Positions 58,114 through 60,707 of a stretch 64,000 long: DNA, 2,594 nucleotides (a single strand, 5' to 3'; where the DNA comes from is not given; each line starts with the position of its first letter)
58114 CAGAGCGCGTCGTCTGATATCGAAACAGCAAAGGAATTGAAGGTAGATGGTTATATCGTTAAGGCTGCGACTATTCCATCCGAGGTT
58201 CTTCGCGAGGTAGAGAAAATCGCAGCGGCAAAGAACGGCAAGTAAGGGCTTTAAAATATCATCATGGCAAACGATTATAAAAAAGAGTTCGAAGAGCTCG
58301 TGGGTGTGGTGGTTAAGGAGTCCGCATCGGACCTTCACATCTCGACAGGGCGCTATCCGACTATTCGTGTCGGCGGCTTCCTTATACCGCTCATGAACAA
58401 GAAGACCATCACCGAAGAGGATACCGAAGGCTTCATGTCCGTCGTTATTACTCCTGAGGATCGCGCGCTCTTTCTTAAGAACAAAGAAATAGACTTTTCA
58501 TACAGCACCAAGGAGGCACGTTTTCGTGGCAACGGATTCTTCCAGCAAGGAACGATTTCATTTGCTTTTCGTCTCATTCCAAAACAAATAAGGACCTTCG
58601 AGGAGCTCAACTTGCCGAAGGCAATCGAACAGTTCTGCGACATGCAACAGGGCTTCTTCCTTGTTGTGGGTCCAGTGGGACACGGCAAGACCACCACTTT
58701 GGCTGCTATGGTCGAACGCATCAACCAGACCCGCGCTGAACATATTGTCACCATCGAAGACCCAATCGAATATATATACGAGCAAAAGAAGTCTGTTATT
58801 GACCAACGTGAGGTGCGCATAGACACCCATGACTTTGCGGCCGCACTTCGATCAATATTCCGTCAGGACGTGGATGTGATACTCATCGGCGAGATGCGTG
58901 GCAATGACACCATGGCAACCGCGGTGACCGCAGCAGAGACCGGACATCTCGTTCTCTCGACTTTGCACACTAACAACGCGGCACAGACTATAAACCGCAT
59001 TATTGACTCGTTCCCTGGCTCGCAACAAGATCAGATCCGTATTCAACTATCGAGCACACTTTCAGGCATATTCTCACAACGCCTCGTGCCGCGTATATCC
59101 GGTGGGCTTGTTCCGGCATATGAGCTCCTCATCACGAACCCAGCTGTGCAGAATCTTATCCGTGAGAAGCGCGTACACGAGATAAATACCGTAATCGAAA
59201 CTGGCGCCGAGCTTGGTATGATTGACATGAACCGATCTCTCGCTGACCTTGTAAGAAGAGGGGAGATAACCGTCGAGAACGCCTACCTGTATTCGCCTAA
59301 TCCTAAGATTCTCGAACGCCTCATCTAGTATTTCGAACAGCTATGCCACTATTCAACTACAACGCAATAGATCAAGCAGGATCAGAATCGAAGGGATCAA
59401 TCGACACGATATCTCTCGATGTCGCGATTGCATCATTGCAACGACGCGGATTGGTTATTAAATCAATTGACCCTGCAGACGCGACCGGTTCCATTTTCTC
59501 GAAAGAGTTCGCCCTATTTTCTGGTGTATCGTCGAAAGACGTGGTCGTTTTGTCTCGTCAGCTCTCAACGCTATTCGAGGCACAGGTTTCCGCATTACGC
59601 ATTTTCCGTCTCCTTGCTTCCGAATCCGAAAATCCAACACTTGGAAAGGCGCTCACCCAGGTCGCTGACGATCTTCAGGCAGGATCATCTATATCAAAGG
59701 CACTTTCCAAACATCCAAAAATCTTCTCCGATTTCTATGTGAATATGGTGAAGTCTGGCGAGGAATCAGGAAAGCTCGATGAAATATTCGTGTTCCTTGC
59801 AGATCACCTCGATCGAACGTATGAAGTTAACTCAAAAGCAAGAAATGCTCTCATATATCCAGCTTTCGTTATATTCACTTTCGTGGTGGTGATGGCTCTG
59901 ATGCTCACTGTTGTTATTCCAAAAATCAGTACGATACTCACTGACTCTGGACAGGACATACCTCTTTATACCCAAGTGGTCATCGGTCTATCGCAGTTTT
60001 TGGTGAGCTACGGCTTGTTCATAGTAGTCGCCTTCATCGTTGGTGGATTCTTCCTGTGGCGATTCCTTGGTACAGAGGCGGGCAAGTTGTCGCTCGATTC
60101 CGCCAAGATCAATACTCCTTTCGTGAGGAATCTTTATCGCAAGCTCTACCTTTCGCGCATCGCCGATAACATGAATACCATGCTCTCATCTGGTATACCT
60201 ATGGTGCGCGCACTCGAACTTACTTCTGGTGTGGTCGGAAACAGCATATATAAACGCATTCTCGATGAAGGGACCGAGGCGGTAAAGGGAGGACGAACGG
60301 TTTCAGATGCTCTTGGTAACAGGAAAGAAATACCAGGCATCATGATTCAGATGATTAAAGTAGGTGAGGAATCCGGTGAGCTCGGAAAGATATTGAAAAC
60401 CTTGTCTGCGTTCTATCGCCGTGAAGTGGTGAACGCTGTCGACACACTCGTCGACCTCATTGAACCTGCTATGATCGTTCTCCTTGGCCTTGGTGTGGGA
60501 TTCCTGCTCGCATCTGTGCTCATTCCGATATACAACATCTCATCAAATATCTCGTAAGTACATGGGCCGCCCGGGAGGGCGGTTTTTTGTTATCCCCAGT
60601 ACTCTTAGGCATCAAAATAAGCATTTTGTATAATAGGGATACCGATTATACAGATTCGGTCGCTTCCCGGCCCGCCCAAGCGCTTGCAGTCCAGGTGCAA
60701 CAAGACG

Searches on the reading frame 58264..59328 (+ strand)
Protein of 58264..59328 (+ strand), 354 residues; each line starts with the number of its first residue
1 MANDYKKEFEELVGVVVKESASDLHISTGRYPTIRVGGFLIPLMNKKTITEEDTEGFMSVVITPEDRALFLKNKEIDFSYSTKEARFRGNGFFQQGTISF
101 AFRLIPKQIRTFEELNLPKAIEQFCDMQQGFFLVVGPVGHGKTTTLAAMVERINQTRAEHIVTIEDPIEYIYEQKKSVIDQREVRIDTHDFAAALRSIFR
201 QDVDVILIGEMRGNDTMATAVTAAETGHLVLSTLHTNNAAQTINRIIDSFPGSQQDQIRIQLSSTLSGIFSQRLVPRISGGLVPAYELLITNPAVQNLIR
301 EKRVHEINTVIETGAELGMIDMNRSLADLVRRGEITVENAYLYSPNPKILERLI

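Call 57: search_protein_families(library=pfam, proteins=[window:58264-59328:+], max_evalue=0.001)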
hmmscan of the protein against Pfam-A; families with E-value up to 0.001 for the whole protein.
window:58264-59328:+ (354 aa): 5 families
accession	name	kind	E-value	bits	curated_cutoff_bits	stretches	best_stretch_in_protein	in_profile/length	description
PF00437.27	T2SSE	-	3.5e-44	151.4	24.9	1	119-278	132-281/370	Type II/IV secretion system protein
PF13401.12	AAA_22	-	0.00016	22.4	27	1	127-165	3-33/130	AAA domain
PF13604.12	AAA_30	-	0.00019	21.7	27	0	119-156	8-45/191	AAA domain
PF04851.21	ResIII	-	0.00042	20.7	22.5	1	120-250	14-150/164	Type III restriction enzyme, res subunit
PF25199.1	nSTAND_NTPase5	-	0.00076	19.8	34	0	128-207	40-128/145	Novel STAND NTPase 5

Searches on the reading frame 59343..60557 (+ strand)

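Call 57: search_protein_families(library=pfam, proteins=[window:59343-60557:+], max_evalue=0.001)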
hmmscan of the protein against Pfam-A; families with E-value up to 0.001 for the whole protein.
window:59343-60557:+ (404 aa): 1 family
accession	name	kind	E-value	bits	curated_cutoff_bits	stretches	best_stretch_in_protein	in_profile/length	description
PF00482.28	T2SSF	-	1.3e-55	187.2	25.2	2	71-193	2-125/125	Type II secretion system (T2SS), protein F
